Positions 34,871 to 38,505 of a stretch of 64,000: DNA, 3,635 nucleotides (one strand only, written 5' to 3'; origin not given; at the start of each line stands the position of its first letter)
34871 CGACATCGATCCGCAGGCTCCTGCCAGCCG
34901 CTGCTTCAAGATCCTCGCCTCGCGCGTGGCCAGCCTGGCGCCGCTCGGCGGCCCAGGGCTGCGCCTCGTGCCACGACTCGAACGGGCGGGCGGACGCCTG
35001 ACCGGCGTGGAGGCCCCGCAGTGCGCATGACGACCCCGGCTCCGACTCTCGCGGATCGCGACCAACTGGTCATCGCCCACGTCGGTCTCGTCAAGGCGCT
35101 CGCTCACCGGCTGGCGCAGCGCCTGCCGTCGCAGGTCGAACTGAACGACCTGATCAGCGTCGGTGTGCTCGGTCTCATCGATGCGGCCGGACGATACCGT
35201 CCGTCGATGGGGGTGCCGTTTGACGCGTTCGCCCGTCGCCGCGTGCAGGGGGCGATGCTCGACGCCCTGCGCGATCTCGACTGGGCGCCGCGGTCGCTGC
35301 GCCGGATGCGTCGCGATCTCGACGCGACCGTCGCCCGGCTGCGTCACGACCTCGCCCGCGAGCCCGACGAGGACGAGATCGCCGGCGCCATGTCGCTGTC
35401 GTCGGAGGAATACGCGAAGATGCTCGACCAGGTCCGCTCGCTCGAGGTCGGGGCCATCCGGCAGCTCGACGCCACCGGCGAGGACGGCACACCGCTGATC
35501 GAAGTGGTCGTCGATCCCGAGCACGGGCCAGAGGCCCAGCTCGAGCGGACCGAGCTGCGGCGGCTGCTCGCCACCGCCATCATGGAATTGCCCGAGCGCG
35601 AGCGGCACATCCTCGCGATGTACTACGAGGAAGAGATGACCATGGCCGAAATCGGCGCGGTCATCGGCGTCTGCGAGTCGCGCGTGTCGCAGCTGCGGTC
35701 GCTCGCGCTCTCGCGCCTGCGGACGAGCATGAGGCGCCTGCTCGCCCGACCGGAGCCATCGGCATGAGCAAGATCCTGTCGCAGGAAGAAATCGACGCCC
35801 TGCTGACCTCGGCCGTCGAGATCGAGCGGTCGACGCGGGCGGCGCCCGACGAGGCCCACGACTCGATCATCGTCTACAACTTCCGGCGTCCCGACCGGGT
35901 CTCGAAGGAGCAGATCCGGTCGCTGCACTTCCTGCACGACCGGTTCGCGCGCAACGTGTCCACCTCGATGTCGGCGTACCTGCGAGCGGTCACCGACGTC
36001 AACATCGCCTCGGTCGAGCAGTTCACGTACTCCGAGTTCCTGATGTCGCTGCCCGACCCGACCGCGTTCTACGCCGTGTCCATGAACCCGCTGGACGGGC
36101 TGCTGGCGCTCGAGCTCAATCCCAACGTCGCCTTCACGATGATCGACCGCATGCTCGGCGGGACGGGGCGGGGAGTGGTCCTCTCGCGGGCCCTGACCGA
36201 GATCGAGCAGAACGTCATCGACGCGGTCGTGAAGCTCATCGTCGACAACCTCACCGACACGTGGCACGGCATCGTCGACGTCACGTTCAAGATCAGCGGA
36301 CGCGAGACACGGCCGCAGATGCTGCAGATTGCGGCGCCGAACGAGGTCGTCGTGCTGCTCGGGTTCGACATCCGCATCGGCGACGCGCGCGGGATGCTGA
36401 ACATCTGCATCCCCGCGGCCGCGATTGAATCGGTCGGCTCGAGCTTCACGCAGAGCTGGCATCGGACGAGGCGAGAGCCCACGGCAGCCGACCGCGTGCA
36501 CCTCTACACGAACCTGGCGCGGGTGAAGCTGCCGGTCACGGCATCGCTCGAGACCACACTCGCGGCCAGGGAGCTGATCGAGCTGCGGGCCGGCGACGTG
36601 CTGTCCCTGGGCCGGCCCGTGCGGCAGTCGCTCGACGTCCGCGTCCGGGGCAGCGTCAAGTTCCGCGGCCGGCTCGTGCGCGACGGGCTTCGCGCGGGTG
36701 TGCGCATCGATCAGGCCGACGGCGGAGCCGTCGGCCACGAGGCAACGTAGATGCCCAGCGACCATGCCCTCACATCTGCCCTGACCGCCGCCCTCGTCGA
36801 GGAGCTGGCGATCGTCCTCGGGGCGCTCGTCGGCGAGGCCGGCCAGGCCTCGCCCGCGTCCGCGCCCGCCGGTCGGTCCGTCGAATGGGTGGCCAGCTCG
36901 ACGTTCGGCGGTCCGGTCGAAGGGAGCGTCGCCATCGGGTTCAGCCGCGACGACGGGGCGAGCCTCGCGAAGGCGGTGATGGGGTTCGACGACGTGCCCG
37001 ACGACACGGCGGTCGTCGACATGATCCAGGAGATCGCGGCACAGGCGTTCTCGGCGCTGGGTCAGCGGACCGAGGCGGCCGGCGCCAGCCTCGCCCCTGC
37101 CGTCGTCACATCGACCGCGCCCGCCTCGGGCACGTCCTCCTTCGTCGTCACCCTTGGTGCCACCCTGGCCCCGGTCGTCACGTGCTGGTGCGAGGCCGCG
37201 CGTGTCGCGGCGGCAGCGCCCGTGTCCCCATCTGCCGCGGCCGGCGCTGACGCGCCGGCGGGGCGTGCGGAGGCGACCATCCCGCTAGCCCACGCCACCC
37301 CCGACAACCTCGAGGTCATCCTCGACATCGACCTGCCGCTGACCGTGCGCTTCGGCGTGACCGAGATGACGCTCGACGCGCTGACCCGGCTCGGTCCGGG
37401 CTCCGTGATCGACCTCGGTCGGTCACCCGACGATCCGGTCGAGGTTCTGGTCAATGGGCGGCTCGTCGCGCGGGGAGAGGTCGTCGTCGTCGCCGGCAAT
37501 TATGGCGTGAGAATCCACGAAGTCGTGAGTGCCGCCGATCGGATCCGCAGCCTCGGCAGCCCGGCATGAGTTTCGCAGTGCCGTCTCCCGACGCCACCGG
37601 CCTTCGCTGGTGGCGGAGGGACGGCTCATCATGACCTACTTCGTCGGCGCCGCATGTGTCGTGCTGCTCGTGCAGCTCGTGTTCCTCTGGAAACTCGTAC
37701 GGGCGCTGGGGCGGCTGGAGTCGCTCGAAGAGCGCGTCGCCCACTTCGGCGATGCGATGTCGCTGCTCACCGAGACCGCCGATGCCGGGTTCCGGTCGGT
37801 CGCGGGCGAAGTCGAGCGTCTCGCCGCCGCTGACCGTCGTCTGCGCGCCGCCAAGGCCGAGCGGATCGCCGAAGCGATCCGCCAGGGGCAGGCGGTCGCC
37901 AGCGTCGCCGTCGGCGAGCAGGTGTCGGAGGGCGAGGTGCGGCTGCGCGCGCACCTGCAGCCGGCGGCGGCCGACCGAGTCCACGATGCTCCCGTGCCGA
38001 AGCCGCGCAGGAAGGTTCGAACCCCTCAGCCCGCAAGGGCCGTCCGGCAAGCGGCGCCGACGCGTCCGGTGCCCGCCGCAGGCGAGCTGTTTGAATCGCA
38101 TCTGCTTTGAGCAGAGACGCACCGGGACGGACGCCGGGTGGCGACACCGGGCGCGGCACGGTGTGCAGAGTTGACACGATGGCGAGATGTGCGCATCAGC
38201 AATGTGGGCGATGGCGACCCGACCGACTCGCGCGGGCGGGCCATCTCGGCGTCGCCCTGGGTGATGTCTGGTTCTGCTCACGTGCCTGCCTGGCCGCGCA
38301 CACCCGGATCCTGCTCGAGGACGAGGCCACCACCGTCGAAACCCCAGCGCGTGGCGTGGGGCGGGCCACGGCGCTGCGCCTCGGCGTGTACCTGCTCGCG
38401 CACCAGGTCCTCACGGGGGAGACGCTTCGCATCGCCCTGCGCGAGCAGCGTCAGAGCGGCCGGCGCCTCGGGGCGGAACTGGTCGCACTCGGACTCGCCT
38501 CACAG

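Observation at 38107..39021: Stand-alone zinc-finger + MshEN-type c-di-GMP receptor domain protein embedded in the flagellar operon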

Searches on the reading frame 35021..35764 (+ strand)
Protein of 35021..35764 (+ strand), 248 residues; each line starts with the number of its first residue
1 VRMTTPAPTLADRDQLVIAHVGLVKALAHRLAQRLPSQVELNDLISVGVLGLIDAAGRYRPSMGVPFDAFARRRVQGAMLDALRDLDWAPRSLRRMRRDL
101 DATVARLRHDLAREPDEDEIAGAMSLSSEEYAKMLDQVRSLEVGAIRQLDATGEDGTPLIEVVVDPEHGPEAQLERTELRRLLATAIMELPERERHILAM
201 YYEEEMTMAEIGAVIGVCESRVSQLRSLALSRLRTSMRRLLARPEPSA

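Call 7: search_protein_families(library=pfam, proteins=[window:35021-35764:+], max_evalue=0.001)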
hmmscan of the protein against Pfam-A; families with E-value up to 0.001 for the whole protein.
window:35021-35764:+ (248 aa): 4 families
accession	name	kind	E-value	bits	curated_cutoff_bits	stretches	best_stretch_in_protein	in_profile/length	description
PF04545.22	Sigma70_r4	-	5.6e-15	55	24.1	1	186-234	1-49/50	Sigma-70, region 4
PF04542.20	Sigma70_r2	-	5.8e-14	52.1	24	1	16-88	1-70/71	Sigma-70 region 2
PF08281.18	Sigma70_r4_2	-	3.5e-08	33.4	25.7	1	181-233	2-54/54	Sigma-70, region 4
PF04539.22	Sigma70_r3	-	3.6e-05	24.2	25.3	1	100-140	6-46/78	Sigma-70 region 3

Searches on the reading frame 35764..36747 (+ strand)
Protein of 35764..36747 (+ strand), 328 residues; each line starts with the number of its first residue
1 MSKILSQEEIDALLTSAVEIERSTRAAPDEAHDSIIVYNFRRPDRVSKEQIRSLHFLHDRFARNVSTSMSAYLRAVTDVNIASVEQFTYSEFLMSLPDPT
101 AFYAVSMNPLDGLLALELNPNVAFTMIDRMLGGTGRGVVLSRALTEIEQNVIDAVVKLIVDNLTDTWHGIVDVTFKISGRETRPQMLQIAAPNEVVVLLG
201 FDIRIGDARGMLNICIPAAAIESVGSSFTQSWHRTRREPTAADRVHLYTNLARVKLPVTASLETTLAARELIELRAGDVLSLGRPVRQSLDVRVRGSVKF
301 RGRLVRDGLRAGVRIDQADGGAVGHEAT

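Call 7: search_protein_families(library=pfam, proteins=[window:35764-36747:+], max_evalue=0.001)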
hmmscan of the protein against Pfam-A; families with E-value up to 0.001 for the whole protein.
window:35764-36747:+ (328 aa): 2 families
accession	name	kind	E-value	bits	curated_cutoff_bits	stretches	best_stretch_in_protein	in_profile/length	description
PF02154.20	FliM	-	9.5e-63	212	27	1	38-225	1-189/192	Flagellar motor switch protein FliM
PF01052.25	FliMN_C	-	6.8e-13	48.8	23.8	1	251-317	3-70/73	Type III flagellar switch regulator (C-ring) FliN C-term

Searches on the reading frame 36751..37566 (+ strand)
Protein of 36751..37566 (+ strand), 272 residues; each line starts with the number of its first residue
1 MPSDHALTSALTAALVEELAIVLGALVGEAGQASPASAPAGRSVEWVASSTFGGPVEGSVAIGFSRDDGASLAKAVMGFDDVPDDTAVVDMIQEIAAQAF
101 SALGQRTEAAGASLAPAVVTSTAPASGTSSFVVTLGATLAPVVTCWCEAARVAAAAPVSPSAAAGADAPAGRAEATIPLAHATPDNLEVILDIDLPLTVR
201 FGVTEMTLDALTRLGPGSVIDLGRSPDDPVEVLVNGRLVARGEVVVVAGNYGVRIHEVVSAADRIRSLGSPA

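Call 3: search_protein_families(library=pfam, proteins=[window:36751-37566:+], max_evalue=1)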
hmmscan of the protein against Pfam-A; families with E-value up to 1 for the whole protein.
window:36751-37566:+ (272 aa): 2 families
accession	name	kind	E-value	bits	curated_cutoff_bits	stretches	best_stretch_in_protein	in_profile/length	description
PF01052.25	FliMN_C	-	8.2e-23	80.6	23.8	1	190-259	3-72/73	Type III flagellar switch regulator (C-ring) FliN C-term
PF13690.11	CheX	-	0.013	16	27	1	51-98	6-52/94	Chemotaxis phosphatase CheX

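Call 4: search_protein_families(library=ncbifam, proteins=[window:36751-37566:+], max_evalue=1)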
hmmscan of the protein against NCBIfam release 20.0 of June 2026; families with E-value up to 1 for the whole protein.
window:36751-37566:+ (272 aa): 11 families
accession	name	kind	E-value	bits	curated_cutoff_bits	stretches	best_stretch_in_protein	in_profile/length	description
TIGR02480.1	fliN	equivalog_domain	3.2e-25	87.8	84.05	1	186-260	1-75/77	flagellar motor switch protein FliN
NF005995.1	PRK08119.1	equivalog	1.6e-24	87.1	218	1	180-265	291-376/376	flagellar motor switch phosphatase FliY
NF006272.1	PRK08432.1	equivalog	1.7e-19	70.5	219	1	183-268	188-273/274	flagellar motor switch protein FliY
TIGR02551.1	SpaO_YscQ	equivalog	2.7e-16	60.4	100.8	1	189-257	231-299/300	type III secretion system cytoplasmic ring protein SctQ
NF005275.1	PRK06782.1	equivalog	9.2e-15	54.3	681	1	181-259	438-516/516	flagellar motor switch protein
NF006273.1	PRK08433.1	equivalog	2e-14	53.7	114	1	186-263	14-91/100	flagellar motor switch protein FliN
NF006018.0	PRK08158.1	equivalog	1.4e-07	30.8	223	1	194-262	229-299/303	YscQ/HrcQ family type III secretion apparatus protein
NF005276.0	PRK06788.1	equivalog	2.2e-06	27.7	98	1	186-259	27-100/119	flagellar motor switch protein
TIGR01397.1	fliM_switch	equivalog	3e-06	26.6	219.6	1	190-259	250-319/320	flagellar motor switch protein FliM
NF004605.0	PRK05933.1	equivalog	0.00012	21.3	536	1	206-258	319-372/372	type III secretion system protein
NF005956.0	PRK08035.1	equivalog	0.0051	16.1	230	1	194-256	250-314/323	YscQ/HrcQ family type III secretion apparatus protein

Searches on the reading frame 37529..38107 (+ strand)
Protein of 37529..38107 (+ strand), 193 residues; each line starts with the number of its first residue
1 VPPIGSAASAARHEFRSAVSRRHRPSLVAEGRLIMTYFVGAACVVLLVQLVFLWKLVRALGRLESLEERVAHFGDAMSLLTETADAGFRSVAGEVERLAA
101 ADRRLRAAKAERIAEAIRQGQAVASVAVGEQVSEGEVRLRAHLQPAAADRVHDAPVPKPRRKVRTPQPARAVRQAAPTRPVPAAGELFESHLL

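Call 3: search_protein_families(library=pfam, proteins=[window:37529-38107:+], max_evalue=1)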
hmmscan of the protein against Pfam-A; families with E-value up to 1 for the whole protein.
window:37529-38107:+ (193 aa): 0 families

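Call 4: search_protein_families(library=ncbifam, proteins=[window:37529-38107:+], max_evalue=1)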
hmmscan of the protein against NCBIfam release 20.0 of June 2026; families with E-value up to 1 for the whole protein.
window:37529-38107:+ (193 aa): 2 families
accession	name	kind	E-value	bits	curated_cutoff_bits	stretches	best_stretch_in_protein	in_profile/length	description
NF002500.0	PRK01833.1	equivalog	0.13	12.6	115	1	44-94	12-57/74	Sec-independent protein translocase subunit TatA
NF033930.1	pneumo_PspA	exception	0.41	9.3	850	1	64-174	297-397/659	pneumococcal surface protein A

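Call 39: find_homologous_proteins(query=window:37631-38107:+, max_evalue=0.001)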
Query window:37631-38107:+ (159 aa): 37 proteins with E <= 0.001 among 1238 candidates.
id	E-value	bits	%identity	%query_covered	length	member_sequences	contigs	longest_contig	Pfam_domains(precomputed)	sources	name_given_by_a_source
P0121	1.4e-84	299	94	100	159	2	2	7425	-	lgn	-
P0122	9.1e-71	255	83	100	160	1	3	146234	-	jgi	jgi:hypothetical protein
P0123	1.1e-41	160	55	94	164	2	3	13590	-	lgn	-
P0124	1.9e-24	104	52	75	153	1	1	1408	-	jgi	jgi:hypothetical protein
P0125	4.3e-23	100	50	83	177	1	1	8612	-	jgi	jgi:hypothetical protein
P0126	3.1e-22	97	43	78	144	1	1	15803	-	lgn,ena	-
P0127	2.9e-20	91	46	69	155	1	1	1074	-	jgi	jgi:hypothetical protein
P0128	5.3e-20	90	45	69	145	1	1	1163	-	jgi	jgi:hypothetical protein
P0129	8.1e-20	89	48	66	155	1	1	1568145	-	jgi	jgi:hypothetical protein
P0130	2.0e-19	88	46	61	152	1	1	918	-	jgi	jgi:hypothetical protein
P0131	2.4e-19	88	47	69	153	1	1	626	-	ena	-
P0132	5.8e-19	87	48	62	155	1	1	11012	-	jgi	jgi:hypothetical protein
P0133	7.8e-19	86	45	69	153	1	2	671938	-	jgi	jgi:hypothetical protein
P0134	1.2e-18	86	45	65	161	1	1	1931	-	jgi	jgi:hypothetical protein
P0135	2.7e-18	84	48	65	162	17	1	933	-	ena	-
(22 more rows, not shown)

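Call 69: search_solved_structures(query=A9, max_evalue=10, show_alignments=2)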
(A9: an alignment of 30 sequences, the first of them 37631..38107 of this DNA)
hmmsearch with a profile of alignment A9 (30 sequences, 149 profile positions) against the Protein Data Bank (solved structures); distinct sequences matched with E-value up to 10: 4.
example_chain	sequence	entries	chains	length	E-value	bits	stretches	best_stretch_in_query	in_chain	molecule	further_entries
3hug_A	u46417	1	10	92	0.0038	20.1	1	62-120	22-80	RNA polymerase sigma factor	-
6dv9_F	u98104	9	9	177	0.012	18.5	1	62-119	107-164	ECF RNA polymerase sigma factor SigL | RNA polymerase sigma factor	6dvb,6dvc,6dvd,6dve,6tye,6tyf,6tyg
5t13_A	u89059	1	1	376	0.015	18.2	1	51-98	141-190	Cyanuric acid amidohydrolase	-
7mq8_NN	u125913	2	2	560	0.49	13.3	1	68-120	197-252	Protein AATF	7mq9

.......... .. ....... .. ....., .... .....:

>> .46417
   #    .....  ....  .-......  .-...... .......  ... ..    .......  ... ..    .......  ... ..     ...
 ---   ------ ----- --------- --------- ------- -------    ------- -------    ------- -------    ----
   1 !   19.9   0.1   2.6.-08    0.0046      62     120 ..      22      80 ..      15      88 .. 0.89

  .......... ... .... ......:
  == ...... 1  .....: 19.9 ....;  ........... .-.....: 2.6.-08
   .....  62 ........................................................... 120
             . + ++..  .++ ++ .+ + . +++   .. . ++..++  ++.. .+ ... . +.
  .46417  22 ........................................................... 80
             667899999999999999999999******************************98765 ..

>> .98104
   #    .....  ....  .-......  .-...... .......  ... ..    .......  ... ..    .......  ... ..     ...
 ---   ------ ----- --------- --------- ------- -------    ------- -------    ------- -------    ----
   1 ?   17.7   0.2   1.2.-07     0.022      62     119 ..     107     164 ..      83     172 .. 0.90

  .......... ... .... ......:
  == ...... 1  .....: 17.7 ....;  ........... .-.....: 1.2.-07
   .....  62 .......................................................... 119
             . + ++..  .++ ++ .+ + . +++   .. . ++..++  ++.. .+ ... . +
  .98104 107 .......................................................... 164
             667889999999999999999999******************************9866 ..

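Call 71: search_protein_families(library=pfam, alignment_id=A9, max_evalue=1)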
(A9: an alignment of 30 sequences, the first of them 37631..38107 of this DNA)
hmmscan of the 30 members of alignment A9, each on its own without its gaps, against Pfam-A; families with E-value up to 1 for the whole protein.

A. member 1, window:37631-38107:+ (159 aa): 0 families

B. families by the number of members that match (of 30 scanned): 15 families
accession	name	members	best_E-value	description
PF08281.18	Sigma70_r4_2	18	0.0019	Sigma-70, region 4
PF12089.13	DUF3566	6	0.02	Transmembrane domain of unknown function (DUF3566)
PF00382.24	TFIIB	5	0.029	Transcription factor TFIIB repeat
PF10975.14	DUF2802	4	0.0021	Protein of unknown function (DUF2802)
PF04545.22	Sigma70_r4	4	0.047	Sigma-70, region 4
PF19610.4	DUF6115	4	0.057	Family of unknown function (DUF6115)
PF13384.12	HTH_23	2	0.13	Homeodomain-like domain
PF13518.12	HTH_28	1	0.064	Helix-turn-helix domain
PF04612.17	T2SSM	1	0.074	Type II secretion system (T2SS), protein M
PF09925.14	DUF2157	1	0.083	Predicted membrane protein (DUF2157)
PF08041.16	PetM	1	0.086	PetM family of cytochrome b6f complex subunit 7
PF25398.1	CUX1_N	1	0.087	CUX1-like, N-terminal tRNA-binding arm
PF06103.16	DUF948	1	0.11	Bacterial protein of unknown function (DUF948)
PF11268.13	DUF3071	1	0.12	Protein of unknown function (DUF3071)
PF10668.15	Phage_terminase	1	0.18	Phage terminase small subunit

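Call 80: predict_structure(alignment_id=A9)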
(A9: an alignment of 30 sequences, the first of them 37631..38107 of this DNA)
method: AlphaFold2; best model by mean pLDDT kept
length: 159 residues; sequences in the alignment: 30
mean_pLDDT: 72.7   pTM: 0.30
mean pLDDT of the five models: 72.7, 70.9, 65.7, 65.6, 62.8
residues with pLDDT >= 90: 47; 70-90: 39; 50-70: 45; < 50: 28
segments of 3 or more residues with pLDDT < 50: 115-124, 126-129, 131-142
pLDDT, mean of each block of 10 residues (from residue 1): 93 97 91 89 93 91 84 75 70 64 64 48 47 45 55 55
secondary structure, 60 per line:
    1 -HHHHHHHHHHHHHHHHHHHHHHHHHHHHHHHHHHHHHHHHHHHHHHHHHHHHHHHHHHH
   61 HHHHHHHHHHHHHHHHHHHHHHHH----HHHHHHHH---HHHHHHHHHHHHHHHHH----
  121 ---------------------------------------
elements in order: H2-84 H89-96 H100-116

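Call 86: fold_search(model_id=the predicted structure, library=pdb)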
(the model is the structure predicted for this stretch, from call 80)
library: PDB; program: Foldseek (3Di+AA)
matches with E <= 10: 334; with E <= 0.001: 0
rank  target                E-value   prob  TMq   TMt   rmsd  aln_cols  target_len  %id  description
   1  5cm3_A                3.5e-01  0.82  0.24  0.38   8.5        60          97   22  Crystal Structure of KorA, a plasmid-encoded, global transcription regulator (released 2016-04-06)
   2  2r0q_C                5.3e-01  0.97  0.21  0.18   0.9        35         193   23  Crystal structure of a serine recombinase- DNA regulatory complex (released 2008-04-01)
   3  2w7n_A                6.1e-01  0.63  0.23  0.37   8.4        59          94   22  Crystal Structure of KorA Bound to Operator DNA: Insight into Repressor Cooperation in RP4 Gene Regulation (released 2009-02-17)
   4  2r0q_D                6.5e-01  0.95  0.21  0.18   0.9        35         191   23  Crystal structure of a serine recombinase- DNA regulatory complex (released 2008-04-01)
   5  5clv_B                7.0e-01  0.63  0.24  0.38   9.5        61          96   21  Crystal Structure of KorA-operator DNA complex (KorA-OA) (released 2016-04-06)
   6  5cm3_B                7.0e-01  0.57  0.23  0.37   9.5        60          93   23  Crystal Structure of KorA, a plasmid-encoded, global transcription regulator (released 2016-04-06)
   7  3hug_G                7.5e-01  0.84  0.23  0.47   1.6        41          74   24  Crystal structure of Mycobacterium tuberculosis anti-sigma factor RslA in complex with -35 promoter binding domain of  (released 2010-03-02)
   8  3hug_C                8.1e-01  0.82  0.23  0.45   1.7        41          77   24  Crystal structure of Mycobacterium tuberculosis anti-sigma factor RslA in complex with -35 promoter binding domain of  (released 2010-03-02)
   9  2rn7_MODEL_1_A        1.0e+00  0.25  0.26  0.35  12.3        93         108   12  NMR solution structure of TnpE protein from Shigella flexneri. Northeast Structural Genomics Target SfR125 (released 2008-01-15)
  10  5clv_A                1.1e+00  0.51  0.23  0.37   8.9        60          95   22  Crystal Structure of KorA-operator DNA complex (KorA-OA) (released 2016-04-06)
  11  3hug_K                1.2e+00  0.75  0.23  0.49   1.6        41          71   24  Crystal structure of Mycobacterium tuberculosis anti-sigma factor RslA in complex with -35 promoter binding domain of  (released 2010-03-02)
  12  3hug_E                1.2e+00  0.75  0.23  0.47   1.7        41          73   24  Crystal structure of Mycobacterium tuberculosis anti-sigma factor RslA in complex with -35 promoter binding domain of  (released 2010-03-02)
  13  3hug_A                1.2e+00  0.72  0.23  0.44   1.6        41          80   24  Crystal structure of Mycobacterium tuberculosis anti-sigma factor RslA in complex with -35 promoter binding domain of  (released 2010-03-02)
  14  4ldz_B                1.4e+00  0.66  0.24  0.20   2.2        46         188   15  Crystal structure of the full-length response regulator DesR in the active state (released 2014-07-16)
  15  8qa9_C                1.4e+00  0.41  0.23  0.34   8.7        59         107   22  Crystal structure of the RK2 plasmid encoded co-complex of the C-terminally truncated transcriptional repressor protei (released 2024-02-21)
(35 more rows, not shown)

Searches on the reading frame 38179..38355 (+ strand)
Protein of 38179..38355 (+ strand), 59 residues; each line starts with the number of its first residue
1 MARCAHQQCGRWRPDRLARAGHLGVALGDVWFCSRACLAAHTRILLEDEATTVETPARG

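Call 56: search_protein_families(library=pfam, proteins=[window:38179-38355:+], max_evalue=10)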
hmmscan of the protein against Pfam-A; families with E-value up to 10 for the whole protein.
seq(59 aa): 1 family
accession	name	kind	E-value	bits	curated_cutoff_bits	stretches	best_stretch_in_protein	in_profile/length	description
PF18716.7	VATC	-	0.13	12.5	26.6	1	32-43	26-37/43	Vms1-associating treble clef domain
